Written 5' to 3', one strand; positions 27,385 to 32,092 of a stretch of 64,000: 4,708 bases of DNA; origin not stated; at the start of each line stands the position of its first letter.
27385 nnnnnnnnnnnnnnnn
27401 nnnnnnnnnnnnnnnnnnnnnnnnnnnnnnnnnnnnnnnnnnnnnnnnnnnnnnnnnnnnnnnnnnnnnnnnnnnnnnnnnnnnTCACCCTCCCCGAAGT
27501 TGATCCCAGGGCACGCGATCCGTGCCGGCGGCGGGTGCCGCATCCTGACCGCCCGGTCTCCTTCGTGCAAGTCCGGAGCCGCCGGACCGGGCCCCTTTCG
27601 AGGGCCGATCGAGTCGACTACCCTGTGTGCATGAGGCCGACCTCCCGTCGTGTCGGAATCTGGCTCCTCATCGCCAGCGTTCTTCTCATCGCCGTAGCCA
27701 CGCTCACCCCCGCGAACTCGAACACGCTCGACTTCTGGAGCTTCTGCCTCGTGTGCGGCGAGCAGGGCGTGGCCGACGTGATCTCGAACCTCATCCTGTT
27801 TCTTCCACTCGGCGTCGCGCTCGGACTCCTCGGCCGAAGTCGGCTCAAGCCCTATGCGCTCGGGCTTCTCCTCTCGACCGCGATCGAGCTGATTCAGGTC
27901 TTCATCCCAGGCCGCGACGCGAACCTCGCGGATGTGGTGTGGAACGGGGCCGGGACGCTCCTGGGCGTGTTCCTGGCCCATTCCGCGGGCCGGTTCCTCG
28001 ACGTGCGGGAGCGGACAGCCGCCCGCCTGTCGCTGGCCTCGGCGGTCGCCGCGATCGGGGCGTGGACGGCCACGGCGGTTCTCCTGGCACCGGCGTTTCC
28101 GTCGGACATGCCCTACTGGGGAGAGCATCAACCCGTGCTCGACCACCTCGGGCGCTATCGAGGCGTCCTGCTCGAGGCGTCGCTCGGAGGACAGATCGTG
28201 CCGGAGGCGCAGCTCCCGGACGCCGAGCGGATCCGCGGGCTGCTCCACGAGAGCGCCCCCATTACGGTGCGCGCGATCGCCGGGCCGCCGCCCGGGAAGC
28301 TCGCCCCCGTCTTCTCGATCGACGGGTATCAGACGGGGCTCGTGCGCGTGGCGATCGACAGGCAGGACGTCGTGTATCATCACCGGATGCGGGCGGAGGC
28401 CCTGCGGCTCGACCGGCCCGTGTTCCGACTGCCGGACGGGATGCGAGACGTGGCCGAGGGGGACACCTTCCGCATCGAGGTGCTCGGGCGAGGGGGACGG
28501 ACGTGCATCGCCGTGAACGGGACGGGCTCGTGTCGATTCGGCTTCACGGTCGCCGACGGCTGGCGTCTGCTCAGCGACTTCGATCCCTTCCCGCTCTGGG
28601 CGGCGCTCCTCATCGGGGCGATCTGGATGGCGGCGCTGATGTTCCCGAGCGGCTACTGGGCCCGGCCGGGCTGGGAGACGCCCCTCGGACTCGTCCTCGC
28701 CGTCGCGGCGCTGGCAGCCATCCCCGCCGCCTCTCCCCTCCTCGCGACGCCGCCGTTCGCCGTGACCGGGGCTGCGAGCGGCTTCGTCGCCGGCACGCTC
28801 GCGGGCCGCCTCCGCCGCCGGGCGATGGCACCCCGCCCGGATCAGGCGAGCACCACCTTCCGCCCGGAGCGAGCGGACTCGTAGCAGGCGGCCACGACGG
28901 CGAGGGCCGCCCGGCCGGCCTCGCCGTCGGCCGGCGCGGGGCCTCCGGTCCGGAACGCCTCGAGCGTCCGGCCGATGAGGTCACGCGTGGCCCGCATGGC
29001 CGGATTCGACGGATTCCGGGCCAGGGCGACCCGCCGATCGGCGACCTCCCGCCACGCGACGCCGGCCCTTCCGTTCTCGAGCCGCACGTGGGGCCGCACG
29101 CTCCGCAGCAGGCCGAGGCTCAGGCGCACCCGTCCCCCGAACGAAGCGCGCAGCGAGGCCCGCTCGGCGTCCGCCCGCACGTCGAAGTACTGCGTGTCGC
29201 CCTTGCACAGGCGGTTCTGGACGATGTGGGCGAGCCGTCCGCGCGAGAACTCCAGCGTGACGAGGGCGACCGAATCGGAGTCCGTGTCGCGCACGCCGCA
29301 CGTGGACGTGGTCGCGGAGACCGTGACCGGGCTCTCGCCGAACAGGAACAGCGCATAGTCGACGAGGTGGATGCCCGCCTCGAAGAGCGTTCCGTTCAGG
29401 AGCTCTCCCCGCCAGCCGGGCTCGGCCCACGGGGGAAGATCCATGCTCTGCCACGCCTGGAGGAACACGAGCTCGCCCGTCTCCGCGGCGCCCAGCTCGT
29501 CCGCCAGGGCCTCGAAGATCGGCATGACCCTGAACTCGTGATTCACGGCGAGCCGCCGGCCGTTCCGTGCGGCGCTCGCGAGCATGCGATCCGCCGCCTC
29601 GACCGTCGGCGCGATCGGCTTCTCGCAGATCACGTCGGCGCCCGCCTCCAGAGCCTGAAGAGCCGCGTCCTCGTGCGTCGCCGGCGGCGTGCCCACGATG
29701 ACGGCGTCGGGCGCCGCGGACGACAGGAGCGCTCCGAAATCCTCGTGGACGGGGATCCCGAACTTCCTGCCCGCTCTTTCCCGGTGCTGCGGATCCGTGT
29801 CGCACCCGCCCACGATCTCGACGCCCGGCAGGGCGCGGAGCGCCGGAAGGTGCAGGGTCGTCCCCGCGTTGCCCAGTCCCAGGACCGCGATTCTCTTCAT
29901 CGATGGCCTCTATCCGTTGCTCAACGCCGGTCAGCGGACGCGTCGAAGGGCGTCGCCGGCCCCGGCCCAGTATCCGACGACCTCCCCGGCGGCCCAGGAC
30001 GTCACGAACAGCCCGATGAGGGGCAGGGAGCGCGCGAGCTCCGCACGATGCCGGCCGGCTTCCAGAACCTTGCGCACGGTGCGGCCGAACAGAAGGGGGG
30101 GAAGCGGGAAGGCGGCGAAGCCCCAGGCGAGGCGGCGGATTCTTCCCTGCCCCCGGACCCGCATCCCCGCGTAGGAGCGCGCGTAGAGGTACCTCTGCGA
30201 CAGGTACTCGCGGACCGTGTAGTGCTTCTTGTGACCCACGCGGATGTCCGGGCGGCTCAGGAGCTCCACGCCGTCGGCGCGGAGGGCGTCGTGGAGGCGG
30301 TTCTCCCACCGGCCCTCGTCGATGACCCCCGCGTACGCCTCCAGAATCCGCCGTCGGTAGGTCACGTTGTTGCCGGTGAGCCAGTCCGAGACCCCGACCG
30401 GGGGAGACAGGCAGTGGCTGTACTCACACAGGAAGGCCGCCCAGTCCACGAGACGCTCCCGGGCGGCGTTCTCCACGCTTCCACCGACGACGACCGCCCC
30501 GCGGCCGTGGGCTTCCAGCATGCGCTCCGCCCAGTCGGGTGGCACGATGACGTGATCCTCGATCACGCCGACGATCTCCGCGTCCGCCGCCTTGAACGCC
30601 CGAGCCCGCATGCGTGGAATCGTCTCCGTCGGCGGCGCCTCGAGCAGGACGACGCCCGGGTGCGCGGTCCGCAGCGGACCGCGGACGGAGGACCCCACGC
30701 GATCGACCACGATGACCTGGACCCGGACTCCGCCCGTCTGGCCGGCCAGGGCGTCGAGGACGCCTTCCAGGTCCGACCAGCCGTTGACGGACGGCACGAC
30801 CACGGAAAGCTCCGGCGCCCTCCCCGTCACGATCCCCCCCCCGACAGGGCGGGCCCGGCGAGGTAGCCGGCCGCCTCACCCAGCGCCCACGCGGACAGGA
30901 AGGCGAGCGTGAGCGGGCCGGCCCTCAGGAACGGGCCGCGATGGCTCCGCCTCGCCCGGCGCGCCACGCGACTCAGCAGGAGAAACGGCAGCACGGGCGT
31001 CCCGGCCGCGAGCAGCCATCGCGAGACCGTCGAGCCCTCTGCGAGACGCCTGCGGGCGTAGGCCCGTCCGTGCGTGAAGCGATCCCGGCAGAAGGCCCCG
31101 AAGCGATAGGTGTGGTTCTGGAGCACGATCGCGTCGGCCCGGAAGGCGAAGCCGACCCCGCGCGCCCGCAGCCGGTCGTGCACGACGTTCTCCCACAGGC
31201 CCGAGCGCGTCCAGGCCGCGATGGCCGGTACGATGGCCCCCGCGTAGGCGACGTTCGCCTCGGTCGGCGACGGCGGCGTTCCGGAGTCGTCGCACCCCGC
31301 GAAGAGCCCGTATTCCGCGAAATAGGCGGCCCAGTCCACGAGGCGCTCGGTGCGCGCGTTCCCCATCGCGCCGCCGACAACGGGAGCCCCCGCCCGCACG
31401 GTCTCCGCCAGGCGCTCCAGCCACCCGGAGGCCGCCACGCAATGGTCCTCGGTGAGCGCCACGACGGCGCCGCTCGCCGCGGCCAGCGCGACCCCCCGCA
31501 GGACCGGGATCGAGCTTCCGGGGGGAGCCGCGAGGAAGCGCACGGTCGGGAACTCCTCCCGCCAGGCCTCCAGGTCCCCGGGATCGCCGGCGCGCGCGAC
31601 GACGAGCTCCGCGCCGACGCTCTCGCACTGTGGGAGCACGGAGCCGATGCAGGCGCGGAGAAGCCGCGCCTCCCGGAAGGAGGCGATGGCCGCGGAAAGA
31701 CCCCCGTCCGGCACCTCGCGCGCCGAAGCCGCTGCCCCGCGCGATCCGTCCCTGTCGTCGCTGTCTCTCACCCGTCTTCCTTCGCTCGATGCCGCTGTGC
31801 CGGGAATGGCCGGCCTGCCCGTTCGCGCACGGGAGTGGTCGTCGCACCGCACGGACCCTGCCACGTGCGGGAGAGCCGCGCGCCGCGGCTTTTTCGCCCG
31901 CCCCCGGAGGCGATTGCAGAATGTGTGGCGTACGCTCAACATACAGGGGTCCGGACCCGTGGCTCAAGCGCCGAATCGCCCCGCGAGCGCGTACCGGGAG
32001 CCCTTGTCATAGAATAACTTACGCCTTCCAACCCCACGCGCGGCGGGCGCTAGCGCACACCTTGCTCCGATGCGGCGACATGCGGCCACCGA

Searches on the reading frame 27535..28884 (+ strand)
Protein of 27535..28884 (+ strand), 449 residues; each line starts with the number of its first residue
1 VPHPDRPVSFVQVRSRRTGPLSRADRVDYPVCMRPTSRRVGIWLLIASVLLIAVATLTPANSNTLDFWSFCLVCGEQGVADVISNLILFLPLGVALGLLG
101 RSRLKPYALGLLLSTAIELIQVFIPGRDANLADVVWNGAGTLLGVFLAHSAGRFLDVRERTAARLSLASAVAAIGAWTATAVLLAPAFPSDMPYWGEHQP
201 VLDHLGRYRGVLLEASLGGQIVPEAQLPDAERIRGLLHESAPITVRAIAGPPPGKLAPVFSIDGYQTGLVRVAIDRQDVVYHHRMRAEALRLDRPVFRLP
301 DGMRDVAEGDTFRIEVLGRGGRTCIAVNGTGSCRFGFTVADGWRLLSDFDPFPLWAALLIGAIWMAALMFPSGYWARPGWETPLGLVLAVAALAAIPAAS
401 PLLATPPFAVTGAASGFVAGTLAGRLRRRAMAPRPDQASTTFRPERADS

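Call 13: search_protein_families(library=pfam, proteins=[window:27535-28884:+])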
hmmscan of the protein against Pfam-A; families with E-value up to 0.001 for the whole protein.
window:27535-28884:+ (449 aa): 1 family
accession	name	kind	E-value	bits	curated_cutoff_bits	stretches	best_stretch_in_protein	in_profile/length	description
PF04892.17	VanZ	-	3.1e-12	47.6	30.1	1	78-148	55-122/126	VanZ like family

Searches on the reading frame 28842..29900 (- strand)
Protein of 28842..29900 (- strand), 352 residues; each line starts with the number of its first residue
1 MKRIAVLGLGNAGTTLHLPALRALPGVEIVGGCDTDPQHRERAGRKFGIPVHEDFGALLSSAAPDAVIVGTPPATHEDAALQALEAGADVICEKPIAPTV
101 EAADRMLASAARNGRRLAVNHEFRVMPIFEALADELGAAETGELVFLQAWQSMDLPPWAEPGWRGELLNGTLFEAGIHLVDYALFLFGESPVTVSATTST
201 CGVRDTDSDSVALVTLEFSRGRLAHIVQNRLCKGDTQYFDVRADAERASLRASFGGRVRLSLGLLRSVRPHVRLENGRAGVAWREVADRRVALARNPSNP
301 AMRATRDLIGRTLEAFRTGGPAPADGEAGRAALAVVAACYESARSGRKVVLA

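Call 13: search_protein_families(library=pfam, proteins=[window:28842-29900:-])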
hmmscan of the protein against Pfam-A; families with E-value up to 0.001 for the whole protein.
window:28842-29900:- (352 aa): 3 families
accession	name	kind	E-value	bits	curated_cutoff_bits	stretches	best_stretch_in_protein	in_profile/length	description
PF01408.29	GFO_IDH_MocA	-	4.1e-29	102.1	24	1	3-121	2-120/120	Oxidoreductase family, NAD-binding Rossmann fold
PF22725.1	GFO_IDH_MocA_C3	-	7.9e-15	55.4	27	1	137-241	9-116/124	GFO/IDH/MocA C-terminal domain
PF02894.22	GFO_IDH_MocA_C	-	7.5e-13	49.2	22.9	1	162-349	31-216/218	Oxidoreductase family, C-terminal alpha/beta domain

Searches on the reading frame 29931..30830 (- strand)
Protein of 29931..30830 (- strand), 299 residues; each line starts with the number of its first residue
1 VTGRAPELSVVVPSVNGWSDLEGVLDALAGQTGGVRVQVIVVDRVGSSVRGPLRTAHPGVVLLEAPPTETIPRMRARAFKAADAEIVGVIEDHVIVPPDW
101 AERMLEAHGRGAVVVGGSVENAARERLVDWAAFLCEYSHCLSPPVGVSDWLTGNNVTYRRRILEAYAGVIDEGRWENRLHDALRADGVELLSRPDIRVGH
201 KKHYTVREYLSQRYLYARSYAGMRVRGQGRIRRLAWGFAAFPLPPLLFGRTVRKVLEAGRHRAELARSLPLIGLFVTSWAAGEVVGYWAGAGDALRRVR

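Call 13: search_protein_families(library=pfam, proteins=[window:29931-30830:-])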
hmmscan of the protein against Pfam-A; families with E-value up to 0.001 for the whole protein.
window:29931-30830:- (299 aa): 2 families
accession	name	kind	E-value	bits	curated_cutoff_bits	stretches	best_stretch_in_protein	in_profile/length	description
PF00535.33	Glycos_transf_2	-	1e-09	39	23.3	1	9-130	1-126/168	Glycosyl transferase family 2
PF13641.12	Glyco_tranf_2_3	-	0.00012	22.6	27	1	6-167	1-175/230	Glycosyltransferase like family 2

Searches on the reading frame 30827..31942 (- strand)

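Call 13: search_protein_families(library=pfam, proteins=[window:30827-31942:-])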
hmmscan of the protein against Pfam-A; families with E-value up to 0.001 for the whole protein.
window:30827-31942:- (371 aa): 1 family
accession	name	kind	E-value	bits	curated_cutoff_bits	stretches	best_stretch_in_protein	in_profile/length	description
PF00535.33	Glycos_transf_2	-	1.2e-05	25.8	23.3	1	83-206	1-128/168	Glycosyl transferase family 2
